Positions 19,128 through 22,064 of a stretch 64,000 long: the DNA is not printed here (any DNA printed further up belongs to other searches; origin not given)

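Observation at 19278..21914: MetF and the corrinoid Fe-S protein small subunit AcsD are one 878-aa polypeptide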

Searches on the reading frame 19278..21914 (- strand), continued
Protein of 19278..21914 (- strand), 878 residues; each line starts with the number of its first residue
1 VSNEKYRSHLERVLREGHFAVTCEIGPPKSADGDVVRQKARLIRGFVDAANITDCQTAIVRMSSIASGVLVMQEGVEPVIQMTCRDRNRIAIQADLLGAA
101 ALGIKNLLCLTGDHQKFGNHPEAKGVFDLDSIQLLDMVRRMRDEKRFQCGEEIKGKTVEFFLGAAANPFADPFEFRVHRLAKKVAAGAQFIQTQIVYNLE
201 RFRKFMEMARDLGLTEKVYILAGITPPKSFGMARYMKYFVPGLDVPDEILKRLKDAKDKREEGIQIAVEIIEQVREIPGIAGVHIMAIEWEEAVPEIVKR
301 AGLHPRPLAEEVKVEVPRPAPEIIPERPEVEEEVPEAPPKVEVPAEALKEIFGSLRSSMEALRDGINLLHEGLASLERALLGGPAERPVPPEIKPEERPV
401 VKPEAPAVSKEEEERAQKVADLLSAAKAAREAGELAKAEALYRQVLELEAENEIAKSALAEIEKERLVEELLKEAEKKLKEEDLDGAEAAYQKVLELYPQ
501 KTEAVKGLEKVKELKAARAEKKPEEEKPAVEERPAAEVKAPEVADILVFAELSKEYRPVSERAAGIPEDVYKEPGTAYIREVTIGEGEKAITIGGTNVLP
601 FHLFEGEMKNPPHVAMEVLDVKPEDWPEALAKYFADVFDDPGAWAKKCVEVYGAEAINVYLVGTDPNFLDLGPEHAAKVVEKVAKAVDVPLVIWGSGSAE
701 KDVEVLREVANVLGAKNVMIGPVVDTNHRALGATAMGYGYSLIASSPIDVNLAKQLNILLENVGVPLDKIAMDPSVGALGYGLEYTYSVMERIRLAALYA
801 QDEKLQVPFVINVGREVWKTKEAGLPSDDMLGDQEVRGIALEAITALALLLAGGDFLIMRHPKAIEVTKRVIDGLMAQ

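Call 48: fold_search(model_id=the predicted structure, library=pdb)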
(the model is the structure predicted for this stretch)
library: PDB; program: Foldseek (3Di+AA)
matches with E <= 10: 1573; with E <= 0.001: 259
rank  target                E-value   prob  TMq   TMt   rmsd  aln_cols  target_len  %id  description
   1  2h9a_B                5.0e-31  1.00  0.34  0.94   1.8       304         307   44  Corrinoid Iron-Sulfur Protein (released 2006-09-26)
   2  2ycl_B                1.6e-29  1.00  0.34  0.93   1.9       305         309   44  complete structure of the corrinoid,iron-sulfur protein including the N-terminal domain with a 4Fe-4S cluster (released 2011-06-08)
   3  4djd_D                1.8e-29  1.00  0.34  0.89   2.0       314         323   44  Crystal structure of folate-free corrinoid iron-sulfur protein (CFeSP) in complex with its methyltransferase (MeTr) (released 2012-03-14)
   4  9fzy_E                6.6e-27  1.00  0.34  0.93   1.8       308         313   40  Structure of carbon monoxide dehydrogenase/acetyl-CoA synthase (CODH/ACS) in complex with corrinoid iron-sulfur protei (released 2025-02-05)
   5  7th5_B                5.5e-14  1.00  0.28  0.81   4.2       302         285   24  Thermus thermophilus methylenetetrahydrofolate reductase (released 2023-01-18)
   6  8eac_A                8.7e-14  1.00  0.27  0.77   4.5       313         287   24  Thermus thermophilus methylenetetrahydrofolate reductase (released 2023-01-18)
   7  1v93                  9.6e-14  1.00  0.28  0.78   3.9       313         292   24  5,10-Methylenetetrahydrofolate Reductase from Thermus thermophilus HB8 (released 2004-02-03)
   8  6fcx_A                1.2e-13  1.00  0.28  0.40   4.2       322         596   25  Structure of human 5,10-methylenetetrahydrofolate reductase (MTHFR) (released 2018-05-16)
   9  8qa6_A                2.1e-13  1.00  0.27  0.42   4.0       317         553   26  MTHFR + SAM inhibited state (released 2023-11-08)
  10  8qa5_A                2.3e-13  1.00  0.28  0.41   3.6       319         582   24  MTHFR + SAH asymmetric dis-inhibited state (released 2023-11-08)
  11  8eac_B                3.4e-13  1.00  0.28  0.82   3.9       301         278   24  Thermus thermophilus methylenetetrahydrofolate reductase (released 2023-01-18)
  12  3apy_A                1.1e-12  1.00  0.28  0.79   4.2       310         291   24  Properties and crystal structure of methylenetetrahydrofolate reductase from Thermus thermophilus HB8 (released 2011-09-14)
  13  8uy1_A                1.6e-12  1.00  0.28  0.40   4.6       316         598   22  Methylenetetrahydrofolate reductase from Chaetomium thermophilum DSM 1495, Active (R) State (released 2024-06-19)
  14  8uy1_C                2.2e-12  1.00  0.28  0.41   4.3       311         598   22  Methylenetetrahydrofolate reductase from Chaetomium thermophilum DSM 1495, Active (R) State (released 2024-06-19)
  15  8uy1_D                2.3e-12  1.00  0.28  0.40   4.3       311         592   21  Methylenetetrahydrofolate reductase from Chaetomium thermophilum DSM 1495, Active (R) State (released 2024-06-19)
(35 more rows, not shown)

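Call 67: search_protein_representatives(protein=window:19278-21914:-)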
Query: 878 residues. Proteins with E-value up to 0.001 (for the whole library): 7073; up to 1e-10: 3911; up to 1e-30: 1040. The best 150 are listed.
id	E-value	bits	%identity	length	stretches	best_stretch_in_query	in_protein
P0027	1.1e-298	1009.5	61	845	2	7-485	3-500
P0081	1.1e-282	956.7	60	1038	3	8-313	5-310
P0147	8.5e-150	517.1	63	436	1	6-417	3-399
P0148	6.3e-143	494.3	61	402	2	513-872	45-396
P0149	1.8e-132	459.7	66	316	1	3-308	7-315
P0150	1.9e-117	410.1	60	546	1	7-309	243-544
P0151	1.7e-115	403.6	58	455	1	7-338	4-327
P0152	8.2e-109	381.5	59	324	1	3-309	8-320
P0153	8.3e-107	374.9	57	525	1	572-873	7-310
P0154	6.4e-106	371.9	56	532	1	569-873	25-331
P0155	1.7e-104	367.3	55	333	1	6-311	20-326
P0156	3.4e-103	362.9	54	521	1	570-875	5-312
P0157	1.4e-102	360.9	55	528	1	570-873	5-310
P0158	6.4e-102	358.7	56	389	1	3-308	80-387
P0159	2.4e-101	356.8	54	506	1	569-873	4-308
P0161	1.4e-97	344.4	54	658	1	577-877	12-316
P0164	4.8e-95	336.0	51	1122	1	575-876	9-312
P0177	1.6e-86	307.8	48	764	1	577-873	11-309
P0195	6.4e-75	269.4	47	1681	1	8-307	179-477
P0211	2.0e-71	257.8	42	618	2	497-872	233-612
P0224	4.9e-68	246.6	44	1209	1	573-874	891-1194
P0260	1.7e-63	231.6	43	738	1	587-876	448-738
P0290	2.5e-60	221.1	36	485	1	396-875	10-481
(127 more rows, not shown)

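Call 68: search_protein_families(library=pfam, proteins=[P0153, P0164, P0224, P0260, P0195, P0161, P0177, P0290, P0211, P0150], max_evalue=0.00001)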
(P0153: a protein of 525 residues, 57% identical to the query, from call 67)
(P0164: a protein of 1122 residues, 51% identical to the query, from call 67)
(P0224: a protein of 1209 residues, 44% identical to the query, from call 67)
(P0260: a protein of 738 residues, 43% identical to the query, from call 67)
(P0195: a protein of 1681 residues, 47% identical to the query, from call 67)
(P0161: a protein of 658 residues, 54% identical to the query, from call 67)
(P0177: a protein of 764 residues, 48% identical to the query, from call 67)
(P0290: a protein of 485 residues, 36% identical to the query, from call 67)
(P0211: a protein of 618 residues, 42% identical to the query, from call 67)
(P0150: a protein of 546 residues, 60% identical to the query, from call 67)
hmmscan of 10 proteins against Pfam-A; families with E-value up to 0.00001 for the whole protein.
P0153 (525 aa): 1 family
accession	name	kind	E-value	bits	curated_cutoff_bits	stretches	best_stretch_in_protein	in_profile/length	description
PF03599.22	CdhD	-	9.4e-50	169.9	24.8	1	16-302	1-246/387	CO dehydrogenase/acetyl-CoA synthase delta subunit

P0164 (1122 aa): 2 families
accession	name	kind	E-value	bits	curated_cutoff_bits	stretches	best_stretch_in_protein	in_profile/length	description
PF03063.25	Prismane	-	1e-161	539.5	27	1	509-1083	1-512/513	Prismane/CO dehydrogenase family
PF03599.22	CdhD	-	3.6e-46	158.1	24.8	1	15-255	1-222/387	CO dehydrogenase/acetyl-CoA synthase delta subunit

P0224 (1209 aa): 4 families
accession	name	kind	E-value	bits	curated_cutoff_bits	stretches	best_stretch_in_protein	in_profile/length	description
PF19436.4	ACS_CODH_B_C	-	5.9e-113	376.9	25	1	486-728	1-244/245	ACS/CODH beta subunit C-terminal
PF03598.20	CdhC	-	1.2e-61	207.6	24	1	321-475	1-155/155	CO dehydrogenase/acetyl-CoA synthase complex beta subunit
PF03599.22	CdhD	-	9.3e-40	137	24.8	1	899-1129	1-213/387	CO dehydrogenase/acetyl-CoA synthase delta subunit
PF18537.6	CODH_A_N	-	4.4e-28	97.5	32.2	1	22-110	2-83/83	Carbon monoxide dehydrogenase subunit alpha N-terminal domain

P0260 (738 aa): 3 families
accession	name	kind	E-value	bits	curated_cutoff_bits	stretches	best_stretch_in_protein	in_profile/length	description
PF19436.4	ACS_CODH_B_C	-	3.9e-110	367.6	25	1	76-318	1-244/245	ACS/CODH beta subunit C-terminal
PF03599.22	CdhD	-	3.2e-39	135.2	24.8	1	446-671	5-213/387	CO dehydrogenase/acetyl-CoA synthase delta subunit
PF03598.20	CdhC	-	1.3e-19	71.1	24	1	2-65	92-155/155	CO dehydrogenase/acetyl-CoA synthase complex beta subunit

P0195 (1681 aa): 7 families
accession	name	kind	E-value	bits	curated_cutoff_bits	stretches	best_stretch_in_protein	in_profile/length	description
PF02574.22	S-methyl_trans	-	1.4e-83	281.5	22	1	517-814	1-283/283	Homocysteine S-methyltransferase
PF00809.28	Pterin_bind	-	9.5e-41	140.5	25.5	1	849-1083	1-244/244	Pterin binding enzyme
PF02965.22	Met_synt_B12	-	1.3e-27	97.3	25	1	1488-1680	45-256/273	Vitamin B12 dependent methionine synthase, activation domain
PF12225.13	DUF5981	-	4.6e-27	94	23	1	25-113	6-95/95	Methylene-tetrahydrofolate reductase C terminal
PF02219.23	MTHFR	-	8.3e-25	88.1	24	1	182-468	3-283/287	Methylenetetrahydrofolate reductase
PF02310.24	B12-binding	-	2.6e-22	79.3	32.1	1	1249-1338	1-90/121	B12 binding domain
PF02607.22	B12-binding_2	-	1.7e-13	51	23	1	1190-1237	29-74/74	B12 binding domain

P0161 (658 aa): 1 family
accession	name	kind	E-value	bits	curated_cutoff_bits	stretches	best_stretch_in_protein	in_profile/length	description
PF03599.22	CdhD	-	3e-51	174.8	24.8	1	16-308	1-250/387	CO dehydrogenase/acetyl-CoA synthase delta subunit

P0177 (764 aa): 1 family
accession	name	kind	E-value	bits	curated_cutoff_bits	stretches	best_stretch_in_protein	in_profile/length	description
PF03599.22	CdhD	-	2.4e-42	145.5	24.8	1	15-256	1-223/387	CO dehydrogenase/acetyl-CoA synthase delta subunit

P0290 (485 aa): 1 family
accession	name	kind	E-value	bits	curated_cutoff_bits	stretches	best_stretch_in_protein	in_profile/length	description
PF03599.22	CdhD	-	9e-37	127.2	24.8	1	191-466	5-241/387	CO dehydrogenase/acetyl-CoA synthase delta subunit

P0211 (618 aa): 2 families
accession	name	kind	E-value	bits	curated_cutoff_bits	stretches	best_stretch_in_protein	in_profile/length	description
PF19436.4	ACS_CODH_B_C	-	5e-45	154.4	25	1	1-112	130-242/245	ACS/CODH beta subunit C-terminal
PF03599.22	CdhD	-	1.8e-39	136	24.8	1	319-553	3-217/387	CO dehydrogenase/acetyl-CoA synthase delta subunit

P0150 (546 aa): 2 families
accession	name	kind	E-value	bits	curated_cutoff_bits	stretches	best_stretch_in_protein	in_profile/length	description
PF02219.23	MTHFR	-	1.7e-37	129.8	24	1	246-535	2-285/287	Methylenetetrahydrofolate reductase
PF12225.13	DUF5981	-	4.1e-35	119.8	23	1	109-203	1-95/95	Methylene-tetrahydrofolate reductase C terminal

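Call 84: predict_structure(alignment_id=A3)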
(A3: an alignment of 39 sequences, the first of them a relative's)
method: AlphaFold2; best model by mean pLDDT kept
length: 893 residues; sequences in the alignment: 39
mean_pLDDT: 74.6   pTM: 0.46
mean pLDDT of the five models: 74.6, 73.1, 72.0, 67.8, 59.8
residues with pLDDT >= 90: 265; 70-90: 310; 50-70: 203; < 50: 115
segments of 3 or more residues with pLDDT < 50: 53-57, 309-332, 364-390, 432-471, 473-475, 547-557
pLDDT, mean of each block of 10 residues (from residue 1): 81 94 69 90 91 54 87 88 70 87 82 58 66 88 83 86 84 88 93 92 95 95 89 78 91 91 96 96 87 96 73 34 35 55 66 64 42 26 33 55 61 61 55 36 27 26 38 51 57 65 69 64 57 53 50 49 81 77 78 90 87 76 80 90 85 93 94 94 87 95 94 87 90 88 82 87 71 85 90 64 84 86 90 67 60 87 88 93 91 77
secondary structure, 60 per line:
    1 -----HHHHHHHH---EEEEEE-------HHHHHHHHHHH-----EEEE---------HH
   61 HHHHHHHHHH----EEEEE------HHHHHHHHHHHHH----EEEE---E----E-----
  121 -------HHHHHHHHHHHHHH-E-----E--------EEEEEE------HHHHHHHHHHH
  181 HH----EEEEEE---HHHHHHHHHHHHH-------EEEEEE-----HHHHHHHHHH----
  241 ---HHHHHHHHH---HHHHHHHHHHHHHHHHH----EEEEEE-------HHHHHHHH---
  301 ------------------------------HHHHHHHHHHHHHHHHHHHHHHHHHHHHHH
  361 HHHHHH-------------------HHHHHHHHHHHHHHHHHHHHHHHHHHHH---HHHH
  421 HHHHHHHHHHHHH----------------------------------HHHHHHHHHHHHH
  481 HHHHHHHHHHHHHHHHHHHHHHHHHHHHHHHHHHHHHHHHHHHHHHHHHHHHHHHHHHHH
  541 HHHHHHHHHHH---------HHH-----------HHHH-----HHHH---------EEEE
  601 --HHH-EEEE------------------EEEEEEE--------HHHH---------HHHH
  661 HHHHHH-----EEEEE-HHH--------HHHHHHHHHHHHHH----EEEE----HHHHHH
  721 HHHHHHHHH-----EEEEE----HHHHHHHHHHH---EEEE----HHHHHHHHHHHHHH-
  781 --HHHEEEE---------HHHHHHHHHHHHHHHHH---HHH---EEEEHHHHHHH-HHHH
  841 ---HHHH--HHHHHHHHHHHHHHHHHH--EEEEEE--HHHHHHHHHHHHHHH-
elements in order (helices of 4 or more, strands of 3 or more residues): H6-13 E17-22 H30-40 E46-49 H59-70 E75-79 H86-98 E103-106 H128-141 E158-163 H170-182 E187-192 H196-208 E216-221 H227-236 H244-252 H256-272 E277-282 H290-297 H331-366 H386-413 H417-433 H468-551 H575-578 H584-587 E597-600 E607-610 E629-635 H644-647 H657-666 E672-676 H689-702 E707-710 H715-729 E735-739 H744-754 E758-761 H766-779 E786-789 H799-815 E825-828 H829-835 H837-840 H844-847 H850-867 E870-875 H878-892

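Call 85: find_encoding_contigs(protein=window:19278-21914:-, flank=3000, max_places=4)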
Protein window:19278-21914:- (878 aa): 4 contigs read that carry it; 2 places shown.
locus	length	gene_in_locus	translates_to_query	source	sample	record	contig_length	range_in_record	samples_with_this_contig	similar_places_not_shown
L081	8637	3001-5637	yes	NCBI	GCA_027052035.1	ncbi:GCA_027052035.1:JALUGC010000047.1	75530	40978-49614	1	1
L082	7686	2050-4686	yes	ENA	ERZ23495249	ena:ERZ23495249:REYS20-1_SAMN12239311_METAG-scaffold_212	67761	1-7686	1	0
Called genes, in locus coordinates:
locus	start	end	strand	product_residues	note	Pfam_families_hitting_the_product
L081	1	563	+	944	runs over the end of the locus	PF00037:Fer4 (weak), PF07992:Pyr_redox_2, PF00890:FAD_binding_2, PF07992:Pyr_redox_2, PF12831:FAD_oxidored, PF00037:Fer4, PF14697:Fer4_21, PF12838:Fer4_7, +11 more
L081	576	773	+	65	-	PF02662:FlpD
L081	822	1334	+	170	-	PF02662:FlpD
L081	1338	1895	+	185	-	PF13183:Fer4_8, PF13237:Fer4_10 (weak), PF13187:Fer4_9 (weak), PF13534:Fer4_17, PF12838:Fer4_7, PF14697:Fer4_21 (weak), PF12837:Fer4_6 (weak), PF13187:Fer4_9, +9 more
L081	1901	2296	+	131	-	PF02662:FlpD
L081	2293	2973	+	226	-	PF12225:DUF5981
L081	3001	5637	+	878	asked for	PF02219:MTHFR, PF03599:CdhD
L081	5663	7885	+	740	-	PF18537:CODH_A_N, PF03598:CdhC, PF19436:ACS_CODH_B_C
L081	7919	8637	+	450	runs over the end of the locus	PF04060:FeS, PF03599:CdhD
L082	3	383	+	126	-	?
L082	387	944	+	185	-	PF13183:Fer4_8, PF13237:Fer4_10 (weak), PF13187:Fer4_9 (weak), PF13534:Fer4_17, PF12838:Fer4_7, PF14697:Fer4_21 (weak), PF12837:Fer4_6 (weak), PF13187:Fer4_9, +9 more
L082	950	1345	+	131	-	PF02662:FlpD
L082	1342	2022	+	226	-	PF12225:DUF5981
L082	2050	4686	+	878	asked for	PF02219:MTHFR, PF03599:CdhD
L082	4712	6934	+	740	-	PF18537:CODH_A_N, PF03598:CdhC, PF19436:ACS_CODH_B_C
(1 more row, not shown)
